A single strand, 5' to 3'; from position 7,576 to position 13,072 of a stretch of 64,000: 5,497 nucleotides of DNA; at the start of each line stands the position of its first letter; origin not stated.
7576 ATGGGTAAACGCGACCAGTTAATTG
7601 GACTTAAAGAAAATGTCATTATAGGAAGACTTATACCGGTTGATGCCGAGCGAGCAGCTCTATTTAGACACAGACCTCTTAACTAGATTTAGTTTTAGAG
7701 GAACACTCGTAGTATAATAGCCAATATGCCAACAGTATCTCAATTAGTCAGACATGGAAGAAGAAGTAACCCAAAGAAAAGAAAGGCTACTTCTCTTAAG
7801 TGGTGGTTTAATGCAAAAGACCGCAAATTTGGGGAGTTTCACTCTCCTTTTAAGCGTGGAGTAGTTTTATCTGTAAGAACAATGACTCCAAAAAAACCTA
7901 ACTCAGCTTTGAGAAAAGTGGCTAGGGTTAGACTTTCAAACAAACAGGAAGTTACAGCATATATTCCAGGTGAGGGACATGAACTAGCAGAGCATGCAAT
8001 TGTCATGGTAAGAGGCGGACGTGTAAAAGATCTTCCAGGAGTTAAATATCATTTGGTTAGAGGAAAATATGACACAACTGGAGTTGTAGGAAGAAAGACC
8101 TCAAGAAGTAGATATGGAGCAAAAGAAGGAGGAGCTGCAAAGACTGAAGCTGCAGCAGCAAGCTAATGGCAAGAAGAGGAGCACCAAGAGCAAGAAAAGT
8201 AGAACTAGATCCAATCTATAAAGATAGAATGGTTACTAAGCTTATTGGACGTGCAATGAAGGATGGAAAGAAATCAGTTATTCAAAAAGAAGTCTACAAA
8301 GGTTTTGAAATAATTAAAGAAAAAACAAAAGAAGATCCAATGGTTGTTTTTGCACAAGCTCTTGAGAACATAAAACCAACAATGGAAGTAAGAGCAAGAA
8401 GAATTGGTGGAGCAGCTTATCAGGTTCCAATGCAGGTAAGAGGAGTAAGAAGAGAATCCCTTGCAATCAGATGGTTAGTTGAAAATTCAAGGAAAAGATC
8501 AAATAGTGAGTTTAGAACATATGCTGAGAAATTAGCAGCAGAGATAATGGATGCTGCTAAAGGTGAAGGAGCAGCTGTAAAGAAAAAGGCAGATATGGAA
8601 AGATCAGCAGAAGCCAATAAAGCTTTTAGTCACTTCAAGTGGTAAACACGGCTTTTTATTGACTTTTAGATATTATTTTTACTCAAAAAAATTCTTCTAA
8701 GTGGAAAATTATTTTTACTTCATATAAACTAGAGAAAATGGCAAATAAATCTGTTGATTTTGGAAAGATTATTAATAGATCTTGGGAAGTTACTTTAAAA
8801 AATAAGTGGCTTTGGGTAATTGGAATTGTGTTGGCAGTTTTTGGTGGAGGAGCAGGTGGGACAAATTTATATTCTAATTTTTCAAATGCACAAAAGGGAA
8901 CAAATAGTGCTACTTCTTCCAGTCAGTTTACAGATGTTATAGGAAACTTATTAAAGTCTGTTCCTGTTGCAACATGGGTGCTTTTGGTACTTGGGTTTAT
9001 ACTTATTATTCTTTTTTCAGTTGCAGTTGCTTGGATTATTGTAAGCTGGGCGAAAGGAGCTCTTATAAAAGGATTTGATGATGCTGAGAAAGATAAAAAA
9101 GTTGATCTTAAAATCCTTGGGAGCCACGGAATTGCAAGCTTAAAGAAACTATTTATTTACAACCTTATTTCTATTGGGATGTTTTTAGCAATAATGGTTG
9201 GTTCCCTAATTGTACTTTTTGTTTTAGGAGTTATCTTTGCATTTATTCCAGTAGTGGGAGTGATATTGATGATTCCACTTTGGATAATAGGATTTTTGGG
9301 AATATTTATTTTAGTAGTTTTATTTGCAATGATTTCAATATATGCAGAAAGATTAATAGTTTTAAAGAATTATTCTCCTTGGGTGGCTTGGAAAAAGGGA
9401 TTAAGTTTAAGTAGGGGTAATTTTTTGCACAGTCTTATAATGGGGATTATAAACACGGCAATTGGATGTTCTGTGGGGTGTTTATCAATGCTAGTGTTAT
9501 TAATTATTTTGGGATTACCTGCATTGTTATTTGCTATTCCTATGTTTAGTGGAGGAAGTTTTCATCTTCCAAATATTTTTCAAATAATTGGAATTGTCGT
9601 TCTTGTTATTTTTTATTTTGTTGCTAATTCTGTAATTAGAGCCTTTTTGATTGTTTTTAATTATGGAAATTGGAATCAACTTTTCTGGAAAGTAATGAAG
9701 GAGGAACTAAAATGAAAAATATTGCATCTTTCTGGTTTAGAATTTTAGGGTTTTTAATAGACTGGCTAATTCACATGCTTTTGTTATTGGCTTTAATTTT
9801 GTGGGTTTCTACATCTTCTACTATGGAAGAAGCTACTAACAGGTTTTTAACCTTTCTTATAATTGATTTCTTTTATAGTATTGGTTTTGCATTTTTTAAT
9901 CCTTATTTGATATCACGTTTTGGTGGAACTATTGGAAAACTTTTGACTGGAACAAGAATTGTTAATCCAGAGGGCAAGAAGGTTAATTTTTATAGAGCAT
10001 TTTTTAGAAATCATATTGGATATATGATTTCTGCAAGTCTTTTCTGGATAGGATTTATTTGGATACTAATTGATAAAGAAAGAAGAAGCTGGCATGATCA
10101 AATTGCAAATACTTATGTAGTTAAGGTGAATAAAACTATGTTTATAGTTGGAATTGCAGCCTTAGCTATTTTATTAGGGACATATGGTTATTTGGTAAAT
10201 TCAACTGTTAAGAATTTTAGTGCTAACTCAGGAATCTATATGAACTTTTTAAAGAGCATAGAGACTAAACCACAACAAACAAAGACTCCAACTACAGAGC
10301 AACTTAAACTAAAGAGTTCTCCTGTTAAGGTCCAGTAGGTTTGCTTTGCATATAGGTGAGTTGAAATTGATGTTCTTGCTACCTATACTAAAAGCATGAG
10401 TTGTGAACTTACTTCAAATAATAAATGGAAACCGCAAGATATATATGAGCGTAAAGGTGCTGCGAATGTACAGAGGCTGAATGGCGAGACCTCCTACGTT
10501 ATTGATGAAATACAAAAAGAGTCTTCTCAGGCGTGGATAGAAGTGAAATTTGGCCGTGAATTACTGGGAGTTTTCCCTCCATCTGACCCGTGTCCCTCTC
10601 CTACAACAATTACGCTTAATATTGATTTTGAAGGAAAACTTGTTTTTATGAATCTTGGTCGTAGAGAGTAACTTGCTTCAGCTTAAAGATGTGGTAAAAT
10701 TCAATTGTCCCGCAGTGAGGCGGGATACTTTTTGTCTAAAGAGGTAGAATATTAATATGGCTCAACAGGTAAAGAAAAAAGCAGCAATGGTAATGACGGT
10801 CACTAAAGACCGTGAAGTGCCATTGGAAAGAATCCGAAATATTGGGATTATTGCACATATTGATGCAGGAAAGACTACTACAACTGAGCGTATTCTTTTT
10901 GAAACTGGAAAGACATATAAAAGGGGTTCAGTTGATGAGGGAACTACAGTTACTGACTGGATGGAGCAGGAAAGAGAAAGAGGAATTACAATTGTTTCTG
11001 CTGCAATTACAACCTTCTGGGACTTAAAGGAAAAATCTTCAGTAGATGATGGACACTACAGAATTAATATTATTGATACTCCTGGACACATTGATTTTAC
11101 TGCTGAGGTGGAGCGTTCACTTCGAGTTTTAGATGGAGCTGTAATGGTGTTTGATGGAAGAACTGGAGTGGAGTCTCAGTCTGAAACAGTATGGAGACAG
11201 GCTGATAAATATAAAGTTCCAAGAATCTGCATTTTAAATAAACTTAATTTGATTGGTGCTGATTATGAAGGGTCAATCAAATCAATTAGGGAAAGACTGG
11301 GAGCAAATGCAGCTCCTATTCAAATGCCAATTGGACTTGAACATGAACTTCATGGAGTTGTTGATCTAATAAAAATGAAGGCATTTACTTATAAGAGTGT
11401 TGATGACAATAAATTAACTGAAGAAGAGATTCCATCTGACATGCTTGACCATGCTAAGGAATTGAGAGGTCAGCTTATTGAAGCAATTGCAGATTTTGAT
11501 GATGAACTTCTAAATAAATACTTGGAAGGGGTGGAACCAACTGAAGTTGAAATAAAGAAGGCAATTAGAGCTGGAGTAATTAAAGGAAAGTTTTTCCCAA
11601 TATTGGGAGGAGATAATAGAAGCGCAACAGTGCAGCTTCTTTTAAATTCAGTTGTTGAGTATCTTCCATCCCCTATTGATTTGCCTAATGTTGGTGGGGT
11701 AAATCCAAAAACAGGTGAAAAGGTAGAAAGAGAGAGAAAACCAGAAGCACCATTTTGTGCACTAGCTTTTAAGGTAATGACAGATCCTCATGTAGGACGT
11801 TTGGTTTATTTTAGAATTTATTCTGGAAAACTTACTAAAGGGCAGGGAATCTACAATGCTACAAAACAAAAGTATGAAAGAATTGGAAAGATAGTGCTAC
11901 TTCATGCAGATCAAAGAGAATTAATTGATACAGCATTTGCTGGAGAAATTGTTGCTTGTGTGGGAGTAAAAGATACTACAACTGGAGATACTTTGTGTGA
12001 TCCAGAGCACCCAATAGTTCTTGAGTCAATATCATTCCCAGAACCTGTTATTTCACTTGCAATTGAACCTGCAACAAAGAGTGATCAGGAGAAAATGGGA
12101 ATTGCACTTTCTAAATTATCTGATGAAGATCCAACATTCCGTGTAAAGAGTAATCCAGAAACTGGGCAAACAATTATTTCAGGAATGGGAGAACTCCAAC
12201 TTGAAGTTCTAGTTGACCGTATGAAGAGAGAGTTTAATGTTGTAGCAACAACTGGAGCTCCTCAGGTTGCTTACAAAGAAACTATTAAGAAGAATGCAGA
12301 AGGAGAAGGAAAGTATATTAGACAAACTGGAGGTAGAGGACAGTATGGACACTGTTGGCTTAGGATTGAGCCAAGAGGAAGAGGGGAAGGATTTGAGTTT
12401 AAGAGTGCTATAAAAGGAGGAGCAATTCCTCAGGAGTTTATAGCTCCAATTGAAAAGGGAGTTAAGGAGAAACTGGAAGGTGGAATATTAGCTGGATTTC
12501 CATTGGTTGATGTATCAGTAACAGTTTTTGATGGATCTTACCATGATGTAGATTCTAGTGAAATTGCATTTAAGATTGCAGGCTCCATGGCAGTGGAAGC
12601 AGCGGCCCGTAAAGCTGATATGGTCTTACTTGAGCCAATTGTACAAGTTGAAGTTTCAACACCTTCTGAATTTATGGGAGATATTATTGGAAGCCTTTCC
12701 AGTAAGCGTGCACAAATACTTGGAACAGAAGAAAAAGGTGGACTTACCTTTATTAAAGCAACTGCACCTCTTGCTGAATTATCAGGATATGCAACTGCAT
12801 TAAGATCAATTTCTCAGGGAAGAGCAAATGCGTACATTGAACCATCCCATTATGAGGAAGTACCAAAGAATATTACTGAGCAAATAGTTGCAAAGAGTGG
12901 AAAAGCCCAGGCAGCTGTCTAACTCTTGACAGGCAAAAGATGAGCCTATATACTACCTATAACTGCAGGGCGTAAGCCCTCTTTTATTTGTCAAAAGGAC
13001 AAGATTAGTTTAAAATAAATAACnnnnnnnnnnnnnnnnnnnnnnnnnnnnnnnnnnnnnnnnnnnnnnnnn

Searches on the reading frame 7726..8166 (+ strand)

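Call 22: search_protein_families(library=pfam, proteins=[window:7726-8166:+])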
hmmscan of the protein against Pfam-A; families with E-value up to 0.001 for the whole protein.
window:7726-8166:+ (146 aa): 1 family
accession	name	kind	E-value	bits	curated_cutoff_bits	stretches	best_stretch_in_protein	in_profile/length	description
PF00164.32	Ribosom_S12_S23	-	5.1e-34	116.7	22.3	1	40-129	11-104/110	Ribosomal protein S12/S23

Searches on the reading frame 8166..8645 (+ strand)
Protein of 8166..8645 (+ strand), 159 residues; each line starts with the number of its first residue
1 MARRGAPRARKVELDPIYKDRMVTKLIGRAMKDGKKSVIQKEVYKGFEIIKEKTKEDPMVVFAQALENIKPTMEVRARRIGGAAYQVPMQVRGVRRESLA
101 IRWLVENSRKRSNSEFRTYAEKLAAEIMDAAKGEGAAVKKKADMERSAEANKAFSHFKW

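Call 22: search_protein_families(library=pfam, proteins=[window:8166-8645:+])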
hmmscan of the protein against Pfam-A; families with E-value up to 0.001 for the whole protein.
window:8166-8645:+ (159 aa): 1 family
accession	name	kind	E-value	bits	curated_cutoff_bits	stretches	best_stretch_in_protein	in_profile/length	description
PF00177.27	Ribosomal_S7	-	1.9e-54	183.7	24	1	3-152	2-148/148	Ribosomal protein S7p/S5e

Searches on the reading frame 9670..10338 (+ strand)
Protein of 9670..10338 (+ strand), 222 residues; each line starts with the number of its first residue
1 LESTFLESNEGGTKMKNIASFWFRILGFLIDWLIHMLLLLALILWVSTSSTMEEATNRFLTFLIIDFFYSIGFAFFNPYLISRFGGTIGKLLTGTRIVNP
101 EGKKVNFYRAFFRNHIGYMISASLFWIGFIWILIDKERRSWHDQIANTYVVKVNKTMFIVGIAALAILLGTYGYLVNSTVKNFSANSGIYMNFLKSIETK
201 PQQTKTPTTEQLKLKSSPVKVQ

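Call 22: search_protein_families(library=pfam, proteins=[window:9670-10338:+])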
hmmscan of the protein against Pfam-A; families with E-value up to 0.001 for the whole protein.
window:9670-10338:+ (222 aa): 1 family
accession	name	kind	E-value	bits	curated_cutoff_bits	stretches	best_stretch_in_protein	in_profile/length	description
PF06271.18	RDD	-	1.4e-21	77.6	24.1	1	19-147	2-137/137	RDD family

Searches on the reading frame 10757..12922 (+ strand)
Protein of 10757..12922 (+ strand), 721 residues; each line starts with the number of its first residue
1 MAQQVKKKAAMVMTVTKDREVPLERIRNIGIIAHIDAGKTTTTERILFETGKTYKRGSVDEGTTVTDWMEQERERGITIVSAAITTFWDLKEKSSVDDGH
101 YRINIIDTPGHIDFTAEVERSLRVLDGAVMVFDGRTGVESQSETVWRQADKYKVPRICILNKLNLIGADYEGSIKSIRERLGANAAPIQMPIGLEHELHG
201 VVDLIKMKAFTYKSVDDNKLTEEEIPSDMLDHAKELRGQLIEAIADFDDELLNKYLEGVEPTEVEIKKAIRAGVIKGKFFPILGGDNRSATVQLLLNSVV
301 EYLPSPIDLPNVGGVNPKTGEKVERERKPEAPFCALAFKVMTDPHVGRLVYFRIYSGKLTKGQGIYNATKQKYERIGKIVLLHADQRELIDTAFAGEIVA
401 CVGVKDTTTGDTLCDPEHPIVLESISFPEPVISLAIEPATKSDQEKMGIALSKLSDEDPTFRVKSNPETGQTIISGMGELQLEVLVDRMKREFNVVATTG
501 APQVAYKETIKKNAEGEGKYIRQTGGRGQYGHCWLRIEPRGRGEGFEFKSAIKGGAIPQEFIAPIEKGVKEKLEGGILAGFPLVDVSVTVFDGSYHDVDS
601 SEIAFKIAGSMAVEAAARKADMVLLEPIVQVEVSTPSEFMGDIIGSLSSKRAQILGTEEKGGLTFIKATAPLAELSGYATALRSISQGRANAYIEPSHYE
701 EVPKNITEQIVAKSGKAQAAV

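Call 22: search_protein_families(library=pfam, proteins=[window:10757-12922:+])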
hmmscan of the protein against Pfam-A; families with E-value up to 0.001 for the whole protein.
window:10757-12922:+ (721 aa): 8 families
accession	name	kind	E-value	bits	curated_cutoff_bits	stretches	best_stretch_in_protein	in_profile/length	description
PF00009.33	GTP_EFTU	-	1.2e-52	178.7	26.5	1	24-252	1-151/188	Elongation factor Tu GTP binding domain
PF03764.24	EFG_IV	-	2.2e-44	150.6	24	1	502-620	1-120/121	Elongation factor G, domain IV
PF14492.12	EFG_III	-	1.1e-32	112.3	27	1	427-500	1-74/75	Elongation Factor G, domain III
PF00679.30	EFG_C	-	1.3e-27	96.1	27.9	1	623-709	1-88/89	Elongation factor G C-terminus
PF22042.2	EF-G_D2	-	1.4e-17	64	27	1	332-415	1-83/84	Elongation factor G domain 2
PF03144.31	GTP_EFTU_D2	-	1.2e-16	61.3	30.3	1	347-414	1-73/73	Elongation factor Tu domain 2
PF16658.11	RF3_C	-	3.7e-07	30.5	40.1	1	438-515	17-94/132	Class II release factor RF3, C-terminal domain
PF01926.29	MMR_HSR1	-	0.00094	19.7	21.9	0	89-162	47-113/113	50S ribosome-binding GTPase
